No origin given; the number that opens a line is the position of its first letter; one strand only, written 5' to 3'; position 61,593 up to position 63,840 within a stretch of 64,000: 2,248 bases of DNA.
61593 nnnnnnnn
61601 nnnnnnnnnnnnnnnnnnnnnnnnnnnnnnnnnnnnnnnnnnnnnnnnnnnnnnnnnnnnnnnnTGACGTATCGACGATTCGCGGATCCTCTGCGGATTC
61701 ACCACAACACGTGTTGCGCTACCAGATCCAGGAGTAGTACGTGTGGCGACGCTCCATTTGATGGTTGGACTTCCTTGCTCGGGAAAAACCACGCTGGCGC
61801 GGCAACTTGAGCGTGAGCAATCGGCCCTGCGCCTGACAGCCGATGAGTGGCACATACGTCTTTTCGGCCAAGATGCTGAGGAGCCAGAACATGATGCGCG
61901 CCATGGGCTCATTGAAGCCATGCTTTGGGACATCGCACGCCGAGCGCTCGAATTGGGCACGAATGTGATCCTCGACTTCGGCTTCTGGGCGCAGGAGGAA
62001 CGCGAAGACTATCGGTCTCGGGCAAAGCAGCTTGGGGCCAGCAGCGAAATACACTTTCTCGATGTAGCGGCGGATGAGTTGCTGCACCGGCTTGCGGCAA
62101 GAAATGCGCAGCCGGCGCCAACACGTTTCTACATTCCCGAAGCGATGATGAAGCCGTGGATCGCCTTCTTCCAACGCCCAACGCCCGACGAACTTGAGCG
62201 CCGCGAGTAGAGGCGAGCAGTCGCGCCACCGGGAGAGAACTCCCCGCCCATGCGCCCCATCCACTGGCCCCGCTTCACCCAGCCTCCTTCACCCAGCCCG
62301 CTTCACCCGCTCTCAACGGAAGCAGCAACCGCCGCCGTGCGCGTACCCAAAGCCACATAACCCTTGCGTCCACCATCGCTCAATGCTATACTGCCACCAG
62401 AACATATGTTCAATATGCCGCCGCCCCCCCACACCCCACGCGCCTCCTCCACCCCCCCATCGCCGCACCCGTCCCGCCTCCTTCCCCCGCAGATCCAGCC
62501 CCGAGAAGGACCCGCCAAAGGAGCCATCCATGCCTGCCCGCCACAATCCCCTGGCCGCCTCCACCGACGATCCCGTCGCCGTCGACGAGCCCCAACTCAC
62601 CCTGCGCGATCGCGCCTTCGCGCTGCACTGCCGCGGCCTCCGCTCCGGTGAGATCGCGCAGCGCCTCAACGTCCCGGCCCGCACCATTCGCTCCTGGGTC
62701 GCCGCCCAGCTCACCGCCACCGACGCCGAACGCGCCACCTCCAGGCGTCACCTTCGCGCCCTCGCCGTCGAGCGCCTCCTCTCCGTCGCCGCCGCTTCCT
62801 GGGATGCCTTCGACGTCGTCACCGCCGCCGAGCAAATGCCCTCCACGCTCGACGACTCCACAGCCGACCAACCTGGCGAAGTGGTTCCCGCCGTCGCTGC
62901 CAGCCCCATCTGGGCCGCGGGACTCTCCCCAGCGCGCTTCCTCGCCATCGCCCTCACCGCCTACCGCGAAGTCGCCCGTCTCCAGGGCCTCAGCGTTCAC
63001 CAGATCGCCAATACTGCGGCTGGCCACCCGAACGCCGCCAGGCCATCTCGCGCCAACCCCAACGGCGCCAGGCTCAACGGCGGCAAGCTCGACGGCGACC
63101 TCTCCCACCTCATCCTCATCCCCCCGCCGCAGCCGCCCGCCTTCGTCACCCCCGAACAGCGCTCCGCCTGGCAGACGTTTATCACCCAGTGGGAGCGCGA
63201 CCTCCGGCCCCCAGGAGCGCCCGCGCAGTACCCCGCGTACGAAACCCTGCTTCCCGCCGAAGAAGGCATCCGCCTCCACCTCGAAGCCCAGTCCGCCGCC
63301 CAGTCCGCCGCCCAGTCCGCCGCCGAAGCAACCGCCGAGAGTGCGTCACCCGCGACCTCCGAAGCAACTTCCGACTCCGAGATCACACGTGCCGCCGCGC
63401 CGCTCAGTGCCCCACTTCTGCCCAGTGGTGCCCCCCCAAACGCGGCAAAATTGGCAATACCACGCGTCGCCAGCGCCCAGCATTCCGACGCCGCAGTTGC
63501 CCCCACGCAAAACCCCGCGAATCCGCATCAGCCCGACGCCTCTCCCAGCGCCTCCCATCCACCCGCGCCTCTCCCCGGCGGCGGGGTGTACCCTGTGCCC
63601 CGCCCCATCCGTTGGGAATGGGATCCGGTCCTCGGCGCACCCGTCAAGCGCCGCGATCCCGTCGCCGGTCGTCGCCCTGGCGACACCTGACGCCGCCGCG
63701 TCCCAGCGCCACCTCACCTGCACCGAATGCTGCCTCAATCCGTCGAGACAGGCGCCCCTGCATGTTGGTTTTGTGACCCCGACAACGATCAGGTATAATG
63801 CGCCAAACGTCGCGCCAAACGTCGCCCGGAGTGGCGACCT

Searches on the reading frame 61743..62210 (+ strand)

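Call 50: search_protein_families(library=pfam, proteins=[window:61743-62210:+], max_evalue=0.1)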
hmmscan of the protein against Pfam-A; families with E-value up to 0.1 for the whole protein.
window:61743-62210:+ (155 aa): 8 families
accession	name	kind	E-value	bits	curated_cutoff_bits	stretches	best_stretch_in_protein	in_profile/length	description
PF13671.12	AAA_33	-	1e-29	104.1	27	1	4-146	1-143/143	AAA domain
PF13238.12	AAA_18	-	8.4e-08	33.2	29.4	1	8-123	4-114/128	AAA domain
PF06414.18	Zeta_toxin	-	1.1e-05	25.4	22.3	1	4-124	18-147/199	Zeta toxin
PF08433.16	KTI12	-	6.7e-05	23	22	1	4-120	3-119/271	Chromatin associated protein KTI12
PF13207.12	AAA_17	-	0.0012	19.6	27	0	8-25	1-18/136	AAA domain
PF13521.12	AAA_28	-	0.0014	19.3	27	1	6-51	3-46/164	AAA domain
PF00406.28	ADK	-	0.027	15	26.8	0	7-33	1-27/151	Adenylate kinase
PF01591.24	6PF2K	-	0.062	13.1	27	1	5-35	16-46/223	6-phosphofructo-2-kinase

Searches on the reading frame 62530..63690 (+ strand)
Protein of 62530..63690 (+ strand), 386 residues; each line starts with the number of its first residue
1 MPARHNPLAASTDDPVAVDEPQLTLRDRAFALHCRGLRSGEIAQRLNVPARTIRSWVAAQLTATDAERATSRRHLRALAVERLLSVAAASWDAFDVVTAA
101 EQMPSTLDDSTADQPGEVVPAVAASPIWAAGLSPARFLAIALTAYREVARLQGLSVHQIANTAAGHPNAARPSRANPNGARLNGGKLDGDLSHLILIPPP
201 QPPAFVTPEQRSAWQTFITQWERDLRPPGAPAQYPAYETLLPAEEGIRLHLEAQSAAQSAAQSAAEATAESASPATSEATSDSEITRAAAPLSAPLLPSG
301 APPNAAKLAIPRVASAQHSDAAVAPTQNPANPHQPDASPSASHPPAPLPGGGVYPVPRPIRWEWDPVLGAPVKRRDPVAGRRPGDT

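Call 50: search_protein_families(library=pfam, proteins=[window:62530-63690:+], max_evalue=0.1)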
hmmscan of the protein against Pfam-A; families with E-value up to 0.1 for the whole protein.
window:62530-63690:+ (386 aa): 8 families
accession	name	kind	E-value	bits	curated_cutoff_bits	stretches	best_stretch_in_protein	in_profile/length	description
PF00376.29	MerR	-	0.0002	21.6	28.2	1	39-58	2-21/38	MerR family regulatory protein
PF13384.12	HTH_23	-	0.00051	20.2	24.6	1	28-59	9-40/50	Homeodomain-like domain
PF13411.12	MerR_1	-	0.0006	20.3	21.6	1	38-86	2-49/69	MerR HTH family regulatory protein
PF08281.18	Sigma70_r4_2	-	0.0014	18.7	25.7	1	29-57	18-47/54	Sigma-70, region 4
PF04218.19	CENP-B_N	-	0.0022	18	21.2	1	35-59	21-45/53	CENP-B N-terminal DNA-binding domain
PF13936.12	HTH_38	-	0.0057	16.8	27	1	22-53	4-37/44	Helix-turn-helix domain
PF06056.18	Terminase_5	-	0.021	15.2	20.3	1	26-58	3-35/58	Putative ATPase subunit of terminase (gpP-like)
PF13518.12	HTH_28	-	0.052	14.1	25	0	36-57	12-33/52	Helix-turn-helix domain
